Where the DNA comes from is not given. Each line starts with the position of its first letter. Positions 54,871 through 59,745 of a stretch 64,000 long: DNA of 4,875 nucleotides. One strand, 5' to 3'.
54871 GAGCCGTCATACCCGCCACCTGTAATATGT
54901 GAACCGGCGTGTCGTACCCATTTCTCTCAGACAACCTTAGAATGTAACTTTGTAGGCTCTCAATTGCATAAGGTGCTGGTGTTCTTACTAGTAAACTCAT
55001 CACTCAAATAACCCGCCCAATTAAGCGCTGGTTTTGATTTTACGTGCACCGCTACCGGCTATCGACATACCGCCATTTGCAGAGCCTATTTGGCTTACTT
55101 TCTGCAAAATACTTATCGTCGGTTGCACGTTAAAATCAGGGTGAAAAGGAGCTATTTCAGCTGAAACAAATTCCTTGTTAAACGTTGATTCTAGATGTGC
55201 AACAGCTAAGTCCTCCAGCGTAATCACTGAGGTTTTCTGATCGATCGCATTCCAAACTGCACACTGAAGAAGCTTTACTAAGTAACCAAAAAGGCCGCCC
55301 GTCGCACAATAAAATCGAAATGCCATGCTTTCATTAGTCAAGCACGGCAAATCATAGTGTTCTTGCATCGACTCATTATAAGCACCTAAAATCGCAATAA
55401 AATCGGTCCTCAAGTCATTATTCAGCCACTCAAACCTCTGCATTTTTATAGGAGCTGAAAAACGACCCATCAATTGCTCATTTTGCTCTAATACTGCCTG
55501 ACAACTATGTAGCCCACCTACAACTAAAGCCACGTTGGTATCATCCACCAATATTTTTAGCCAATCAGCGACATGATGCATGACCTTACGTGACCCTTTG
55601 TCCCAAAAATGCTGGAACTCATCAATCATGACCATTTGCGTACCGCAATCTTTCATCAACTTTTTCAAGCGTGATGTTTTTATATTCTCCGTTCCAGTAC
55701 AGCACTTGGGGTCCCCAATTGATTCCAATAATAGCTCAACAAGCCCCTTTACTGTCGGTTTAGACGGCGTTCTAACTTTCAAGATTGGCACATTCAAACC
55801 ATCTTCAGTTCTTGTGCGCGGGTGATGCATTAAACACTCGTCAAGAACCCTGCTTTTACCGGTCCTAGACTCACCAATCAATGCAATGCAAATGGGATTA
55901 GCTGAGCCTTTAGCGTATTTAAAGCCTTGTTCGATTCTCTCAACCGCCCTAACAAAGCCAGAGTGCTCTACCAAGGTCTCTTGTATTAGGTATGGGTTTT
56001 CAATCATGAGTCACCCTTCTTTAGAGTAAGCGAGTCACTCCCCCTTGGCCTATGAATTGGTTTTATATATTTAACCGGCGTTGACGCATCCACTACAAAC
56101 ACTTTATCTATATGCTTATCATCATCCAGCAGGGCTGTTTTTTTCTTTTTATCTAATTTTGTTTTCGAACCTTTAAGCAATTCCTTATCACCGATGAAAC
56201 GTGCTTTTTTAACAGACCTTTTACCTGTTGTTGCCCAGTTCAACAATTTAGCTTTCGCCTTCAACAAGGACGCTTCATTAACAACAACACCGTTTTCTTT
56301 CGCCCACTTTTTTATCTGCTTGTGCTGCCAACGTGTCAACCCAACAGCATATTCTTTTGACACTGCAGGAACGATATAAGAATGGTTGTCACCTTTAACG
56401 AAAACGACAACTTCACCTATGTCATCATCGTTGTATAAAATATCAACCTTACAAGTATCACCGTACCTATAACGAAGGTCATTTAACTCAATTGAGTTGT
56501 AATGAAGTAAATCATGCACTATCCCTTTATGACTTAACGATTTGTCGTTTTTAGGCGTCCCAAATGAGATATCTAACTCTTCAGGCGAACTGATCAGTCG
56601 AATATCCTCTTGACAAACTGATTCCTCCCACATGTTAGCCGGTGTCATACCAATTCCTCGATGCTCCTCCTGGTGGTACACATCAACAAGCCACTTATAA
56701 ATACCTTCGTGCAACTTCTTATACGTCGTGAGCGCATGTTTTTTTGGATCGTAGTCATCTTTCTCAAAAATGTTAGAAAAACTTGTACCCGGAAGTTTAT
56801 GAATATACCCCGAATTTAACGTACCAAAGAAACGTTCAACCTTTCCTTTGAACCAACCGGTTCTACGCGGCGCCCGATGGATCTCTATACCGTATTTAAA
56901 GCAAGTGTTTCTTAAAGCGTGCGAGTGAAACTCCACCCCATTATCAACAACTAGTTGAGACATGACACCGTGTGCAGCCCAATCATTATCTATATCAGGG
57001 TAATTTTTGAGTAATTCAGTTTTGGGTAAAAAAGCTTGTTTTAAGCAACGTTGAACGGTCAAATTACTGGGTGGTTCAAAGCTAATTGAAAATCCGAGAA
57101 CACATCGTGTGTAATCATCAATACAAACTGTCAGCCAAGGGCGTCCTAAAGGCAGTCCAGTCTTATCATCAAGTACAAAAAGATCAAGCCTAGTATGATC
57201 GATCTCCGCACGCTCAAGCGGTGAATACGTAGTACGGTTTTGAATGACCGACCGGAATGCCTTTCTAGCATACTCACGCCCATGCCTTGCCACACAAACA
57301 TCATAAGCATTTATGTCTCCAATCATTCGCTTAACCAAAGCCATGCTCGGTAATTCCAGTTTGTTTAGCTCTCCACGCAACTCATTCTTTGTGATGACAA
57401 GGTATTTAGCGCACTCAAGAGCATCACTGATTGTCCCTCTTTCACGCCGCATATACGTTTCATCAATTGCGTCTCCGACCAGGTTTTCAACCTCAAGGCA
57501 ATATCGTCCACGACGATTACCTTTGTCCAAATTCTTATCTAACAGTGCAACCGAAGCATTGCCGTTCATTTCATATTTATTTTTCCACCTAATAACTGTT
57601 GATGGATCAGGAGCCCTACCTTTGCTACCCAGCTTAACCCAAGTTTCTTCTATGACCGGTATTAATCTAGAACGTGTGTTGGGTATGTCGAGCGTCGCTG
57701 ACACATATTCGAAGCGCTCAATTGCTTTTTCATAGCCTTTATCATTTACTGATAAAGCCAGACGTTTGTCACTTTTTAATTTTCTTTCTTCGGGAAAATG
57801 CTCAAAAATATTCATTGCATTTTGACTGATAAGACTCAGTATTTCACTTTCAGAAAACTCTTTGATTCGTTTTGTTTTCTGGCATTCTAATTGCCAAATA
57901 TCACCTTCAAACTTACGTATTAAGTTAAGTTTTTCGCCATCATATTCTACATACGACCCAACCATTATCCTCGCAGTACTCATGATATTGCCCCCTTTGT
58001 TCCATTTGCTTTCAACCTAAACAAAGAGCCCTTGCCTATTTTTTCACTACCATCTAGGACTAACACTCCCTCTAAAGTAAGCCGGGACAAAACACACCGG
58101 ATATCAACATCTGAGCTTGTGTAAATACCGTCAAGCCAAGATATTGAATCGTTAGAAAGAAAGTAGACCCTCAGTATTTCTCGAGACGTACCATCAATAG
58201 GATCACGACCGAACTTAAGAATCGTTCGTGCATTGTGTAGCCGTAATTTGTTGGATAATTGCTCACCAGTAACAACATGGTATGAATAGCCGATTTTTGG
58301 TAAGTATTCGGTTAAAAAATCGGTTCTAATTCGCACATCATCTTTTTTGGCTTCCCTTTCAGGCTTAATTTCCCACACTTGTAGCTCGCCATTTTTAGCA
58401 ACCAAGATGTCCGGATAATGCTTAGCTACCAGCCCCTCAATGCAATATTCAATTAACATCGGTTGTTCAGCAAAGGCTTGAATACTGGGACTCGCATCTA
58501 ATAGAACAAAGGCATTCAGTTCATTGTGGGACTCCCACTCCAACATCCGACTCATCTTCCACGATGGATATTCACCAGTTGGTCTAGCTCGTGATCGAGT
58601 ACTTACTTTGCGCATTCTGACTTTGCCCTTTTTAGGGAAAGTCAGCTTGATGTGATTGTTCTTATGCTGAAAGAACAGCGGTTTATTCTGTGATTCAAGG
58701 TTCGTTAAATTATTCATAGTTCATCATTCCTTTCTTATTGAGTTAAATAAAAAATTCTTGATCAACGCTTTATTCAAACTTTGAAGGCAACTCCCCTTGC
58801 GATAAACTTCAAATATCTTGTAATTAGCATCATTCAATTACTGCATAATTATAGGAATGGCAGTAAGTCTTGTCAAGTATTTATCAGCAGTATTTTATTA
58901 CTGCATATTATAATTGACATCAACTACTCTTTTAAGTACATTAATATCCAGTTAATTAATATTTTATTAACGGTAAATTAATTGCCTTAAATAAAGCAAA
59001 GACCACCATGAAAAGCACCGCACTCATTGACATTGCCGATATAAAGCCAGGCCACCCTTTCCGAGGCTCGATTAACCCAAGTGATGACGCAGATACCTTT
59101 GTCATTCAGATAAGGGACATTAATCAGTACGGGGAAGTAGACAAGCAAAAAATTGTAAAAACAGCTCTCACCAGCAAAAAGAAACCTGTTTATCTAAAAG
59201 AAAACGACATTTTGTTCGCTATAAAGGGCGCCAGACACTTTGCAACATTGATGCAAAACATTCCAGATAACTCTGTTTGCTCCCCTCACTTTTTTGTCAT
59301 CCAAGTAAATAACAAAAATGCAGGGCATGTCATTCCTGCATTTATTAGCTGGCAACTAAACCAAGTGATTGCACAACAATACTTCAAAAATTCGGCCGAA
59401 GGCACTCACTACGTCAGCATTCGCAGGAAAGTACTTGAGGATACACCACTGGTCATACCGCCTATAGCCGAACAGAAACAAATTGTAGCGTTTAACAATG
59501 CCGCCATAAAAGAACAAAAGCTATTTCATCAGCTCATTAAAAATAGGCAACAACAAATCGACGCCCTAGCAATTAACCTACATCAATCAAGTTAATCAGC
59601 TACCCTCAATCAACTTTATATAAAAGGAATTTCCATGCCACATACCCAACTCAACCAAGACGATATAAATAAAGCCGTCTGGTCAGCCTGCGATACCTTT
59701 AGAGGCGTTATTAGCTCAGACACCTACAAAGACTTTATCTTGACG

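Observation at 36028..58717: Tn7-like transposon apparently carrying a complete light/singlet-oxygen stress regulon as cargo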

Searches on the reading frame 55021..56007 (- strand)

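Call 19: search_protein_families(library=pfam, proteins=[window:55021-56007:-])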
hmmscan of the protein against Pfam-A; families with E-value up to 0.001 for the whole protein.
window:55021-56007:- (328 aa): 2 families
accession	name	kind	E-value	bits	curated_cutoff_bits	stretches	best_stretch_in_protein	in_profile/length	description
PF05621.17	TniB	-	7.6e-29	100.9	22.4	1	7-190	5-185/189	Bacterial TniB protein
PF13401.12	AAA_22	-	1.4e-13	51.8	27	1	40-172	7-129/130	AAA domain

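Call 72: search_protein_families(library=ncbifam, proteins=[window:55021-56007:-], max_evalue=0.00001)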
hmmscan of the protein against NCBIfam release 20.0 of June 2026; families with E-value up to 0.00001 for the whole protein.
window:55021-56007:- (328 aa): 0 families

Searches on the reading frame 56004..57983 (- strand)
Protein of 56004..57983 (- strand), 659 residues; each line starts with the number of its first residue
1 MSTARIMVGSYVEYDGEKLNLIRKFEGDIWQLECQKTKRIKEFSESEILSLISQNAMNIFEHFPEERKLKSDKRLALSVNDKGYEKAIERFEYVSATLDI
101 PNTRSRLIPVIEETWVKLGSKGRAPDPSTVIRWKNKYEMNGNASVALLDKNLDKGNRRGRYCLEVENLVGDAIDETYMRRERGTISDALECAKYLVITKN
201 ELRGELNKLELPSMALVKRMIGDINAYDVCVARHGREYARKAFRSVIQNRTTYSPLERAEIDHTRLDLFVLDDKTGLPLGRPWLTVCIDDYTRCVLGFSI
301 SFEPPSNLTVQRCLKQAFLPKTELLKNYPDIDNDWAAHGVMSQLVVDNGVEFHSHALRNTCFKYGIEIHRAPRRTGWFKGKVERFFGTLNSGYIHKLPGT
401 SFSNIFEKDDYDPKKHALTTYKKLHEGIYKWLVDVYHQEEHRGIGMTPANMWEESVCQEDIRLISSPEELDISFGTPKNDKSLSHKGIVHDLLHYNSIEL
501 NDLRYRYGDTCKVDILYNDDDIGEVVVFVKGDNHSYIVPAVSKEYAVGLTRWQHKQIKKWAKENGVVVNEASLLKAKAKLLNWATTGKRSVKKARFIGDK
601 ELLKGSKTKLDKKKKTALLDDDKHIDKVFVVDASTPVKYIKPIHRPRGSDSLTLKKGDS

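Call 19: search_protein_families(library=pfam, proteins=[window:56004-57983:-])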
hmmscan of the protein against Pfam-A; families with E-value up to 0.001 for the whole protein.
window:56004-57983:- (659 aa): 1 family
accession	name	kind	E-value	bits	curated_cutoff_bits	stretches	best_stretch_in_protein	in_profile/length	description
PF00665.32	rve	-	2.3e-07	31.4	32.6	1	276-371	22-97/102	Integrase core domain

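Call 32: find_related_loci(query=window:56004-57983:-, collection=genome_contigs, flank=10000)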
Query window:56004-57983:- (659 aa) in genome_contigs; peptide patterns used: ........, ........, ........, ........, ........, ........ (x = any residue, [..] = any of these).
8 stretches matched a pattern, but none encodes a relative of the query by tblastn (E <= 1e-3).

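Call 33: find_homologous_proteins(query=window:56004-57983:-, max_evalue=1e-30)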
Query window:56004-57983:- (659 aa): 812 proteins with E <= 1e-30 among 8000 candidates; the best 120 are listed.
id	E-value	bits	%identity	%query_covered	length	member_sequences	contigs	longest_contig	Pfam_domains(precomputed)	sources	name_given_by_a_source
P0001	0.0e+0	1523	100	100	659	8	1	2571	PF00665.33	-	-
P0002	0.0e+0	1296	84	100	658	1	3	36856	PF00665.33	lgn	-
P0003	0.0e+0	1218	80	100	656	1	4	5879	PF00665.33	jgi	-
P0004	4.8e-296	1002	66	100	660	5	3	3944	-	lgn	-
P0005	1.1e-281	954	63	100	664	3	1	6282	PF00665.33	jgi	-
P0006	6.4e-280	949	62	99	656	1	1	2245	PF00665.33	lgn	-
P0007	3.9e-178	612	45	98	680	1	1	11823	PF00665.33,PF09299.18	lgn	-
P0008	1.3e-175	604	48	92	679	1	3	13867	PF00665.33,PF09299.18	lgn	-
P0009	1.7e-174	600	48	93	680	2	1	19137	PF00665.33,PF09299.18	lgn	-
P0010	2.3e-174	600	45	98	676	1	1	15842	PF00665.33,PF09299.18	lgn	-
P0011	2.4e-174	600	48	91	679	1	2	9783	PF00665.33,PF09299.18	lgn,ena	-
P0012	1.4e-173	597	46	97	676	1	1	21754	PF00665.33,PF09299.18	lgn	-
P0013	5.4e-173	595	47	94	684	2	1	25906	PF00665.33,PF09299.18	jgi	jgi:putative transposase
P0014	5.9e-173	595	48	92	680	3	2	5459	PF00665.33,PF09299.18,PF13683.13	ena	-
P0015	9.5e-173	594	47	91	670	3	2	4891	PF00665.33,PF09299.18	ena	-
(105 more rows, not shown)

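Call 34: find_encoding_contigs(protein=P0002, flank=10000, max_places=4)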
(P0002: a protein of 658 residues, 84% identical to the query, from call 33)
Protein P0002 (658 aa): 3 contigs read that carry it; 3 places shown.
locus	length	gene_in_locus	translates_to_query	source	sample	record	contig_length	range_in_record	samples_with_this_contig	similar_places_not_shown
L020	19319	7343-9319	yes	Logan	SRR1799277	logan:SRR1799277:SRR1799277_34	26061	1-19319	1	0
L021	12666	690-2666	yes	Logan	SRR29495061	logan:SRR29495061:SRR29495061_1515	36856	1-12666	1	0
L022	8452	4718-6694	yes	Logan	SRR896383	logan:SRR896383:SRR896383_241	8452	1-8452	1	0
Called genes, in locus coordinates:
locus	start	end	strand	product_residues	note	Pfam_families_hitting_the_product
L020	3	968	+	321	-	?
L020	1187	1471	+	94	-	-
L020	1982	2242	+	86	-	PF00873:ACR_tran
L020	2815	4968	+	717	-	PF00317:Ribonuc_red_lgN, PF02867:Ribonuc_red_lgC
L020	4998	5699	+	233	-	PF12637:TSCPD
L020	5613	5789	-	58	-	-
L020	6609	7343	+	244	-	PF08722:Tn7_TnsA-like_N (weak)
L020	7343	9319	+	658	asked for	PF00665:rve (weak)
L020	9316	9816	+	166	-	PF05621:TniB, PF13401:AAA_22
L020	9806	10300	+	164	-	-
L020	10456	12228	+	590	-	PF06527:TniQ (weak)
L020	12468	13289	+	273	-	PF00149:Metallophos, PF12850:Metallophos_2 (weak)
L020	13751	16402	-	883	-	PF00512:HisKA, PF02518:HATPase_c, PF00072:Response_reg, PF01627:Hpt (weak)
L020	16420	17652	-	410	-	PF13458:Peripla_BP_6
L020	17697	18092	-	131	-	PF00072:Response_reg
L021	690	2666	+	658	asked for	PF00665:rve (weak)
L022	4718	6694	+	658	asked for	PF00665:rve (weak)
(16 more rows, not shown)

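Call 35: find_encoding_contigs(protein=P0003, flank=10000, max_places=4)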
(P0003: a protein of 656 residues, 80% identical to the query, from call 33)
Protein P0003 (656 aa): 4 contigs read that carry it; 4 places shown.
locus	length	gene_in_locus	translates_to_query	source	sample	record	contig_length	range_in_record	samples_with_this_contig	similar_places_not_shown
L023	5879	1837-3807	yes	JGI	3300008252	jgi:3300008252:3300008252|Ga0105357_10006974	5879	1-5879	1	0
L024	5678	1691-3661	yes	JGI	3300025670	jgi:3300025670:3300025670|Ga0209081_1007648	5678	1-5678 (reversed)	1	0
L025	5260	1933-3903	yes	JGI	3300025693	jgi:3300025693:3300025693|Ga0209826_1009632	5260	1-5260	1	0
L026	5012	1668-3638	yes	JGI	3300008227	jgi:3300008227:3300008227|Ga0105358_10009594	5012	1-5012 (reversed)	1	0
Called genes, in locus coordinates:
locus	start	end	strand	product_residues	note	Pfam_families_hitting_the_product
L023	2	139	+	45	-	?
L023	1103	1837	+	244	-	-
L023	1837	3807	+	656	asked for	PF00665:rve (faint)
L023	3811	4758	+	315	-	PF05621:TniB, PF13401:AAA_22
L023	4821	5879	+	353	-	?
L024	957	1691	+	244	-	PF08722:Tn7_TnsA-like_N (faint)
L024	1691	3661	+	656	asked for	PF00665:rve (faint)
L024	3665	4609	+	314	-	PF05621:TniB, PF13401:AAA_22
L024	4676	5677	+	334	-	?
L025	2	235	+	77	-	?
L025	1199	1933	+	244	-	-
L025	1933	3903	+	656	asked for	PF00665:rve (faint)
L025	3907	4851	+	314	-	PF05621:TniB, PF13401:AAA_22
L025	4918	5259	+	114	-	?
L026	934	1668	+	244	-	-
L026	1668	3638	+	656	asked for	PF00665:rve (faint)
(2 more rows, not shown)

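Call 72: search_protein_families(library=ncbifam, proteins=[window:56004-57983:-], max_evalue=0.00001)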
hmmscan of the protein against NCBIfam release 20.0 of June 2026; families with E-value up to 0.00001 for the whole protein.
window:56004-57983:- (659 aa): 3 families
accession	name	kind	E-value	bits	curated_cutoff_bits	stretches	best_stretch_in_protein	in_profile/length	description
NF033577.2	transpos_IS481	equivalog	9.1e-18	64.8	224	1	127-451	27-283/284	IS481 family transposase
NF033516.0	transpos_IS3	equivalog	1.1e-09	38.1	160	1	279-396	228-331/369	IS3 family transposase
NF033546.1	transpos_IS21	equivalog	2.5e-07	30.5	160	1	356-454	204-284/294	IS21 family transposase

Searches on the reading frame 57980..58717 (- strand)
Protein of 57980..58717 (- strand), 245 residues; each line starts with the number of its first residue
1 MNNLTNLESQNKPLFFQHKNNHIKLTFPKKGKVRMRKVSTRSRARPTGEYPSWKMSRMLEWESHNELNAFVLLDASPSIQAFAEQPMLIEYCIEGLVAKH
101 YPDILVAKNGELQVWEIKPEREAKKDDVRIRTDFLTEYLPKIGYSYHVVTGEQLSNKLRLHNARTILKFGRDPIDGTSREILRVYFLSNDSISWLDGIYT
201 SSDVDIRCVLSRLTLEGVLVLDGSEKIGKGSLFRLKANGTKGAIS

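Call 19: search_protein_families(library=pfam, proteins=[window:57980-58717:-])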
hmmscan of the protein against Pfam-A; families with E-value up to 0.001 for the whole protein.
window:57980-58717:- (245 aa): 1 family
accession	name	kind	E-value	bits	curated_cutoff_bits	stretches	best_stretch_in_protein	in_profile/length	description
PF08722.17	Tn7_TnsA-like_N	-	3.6e-05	24.7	26.5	1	76-150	1-84/85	TnsA-like endonuclease N terminal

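Call 72: search_protein_families(library=ncbifam, proteins=[window:57980-58717:-], max_evalue=0.00001)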
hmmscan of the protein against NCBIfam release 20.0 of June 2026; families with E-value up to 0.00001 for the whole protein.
window:57980-58717:- (245 aa): 1 family
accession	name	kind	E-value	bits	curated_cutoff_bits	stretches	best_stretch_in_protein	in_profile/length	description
NF033179.1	TnsA_like_Actin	subfamily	1.2e-13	51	110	1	40-166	21-144/212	TnsA-like heteromeric transposase endonuclease subunit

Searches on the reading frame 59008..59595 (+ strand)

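Call 19: search_protein_families(library=pfam, proteins=[window:59008-59595:+])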
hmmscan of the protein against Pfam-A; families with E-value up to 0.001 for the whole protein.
window:59008-59595:+ (195 aa): 1 family
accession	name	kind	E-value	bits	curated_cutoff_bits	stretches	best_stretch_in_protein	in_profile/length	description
PF01420.25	Methylase_S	-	1.1e-08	35.9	22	1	5-165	8-151/168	Type I restriction modification DNA specificity domain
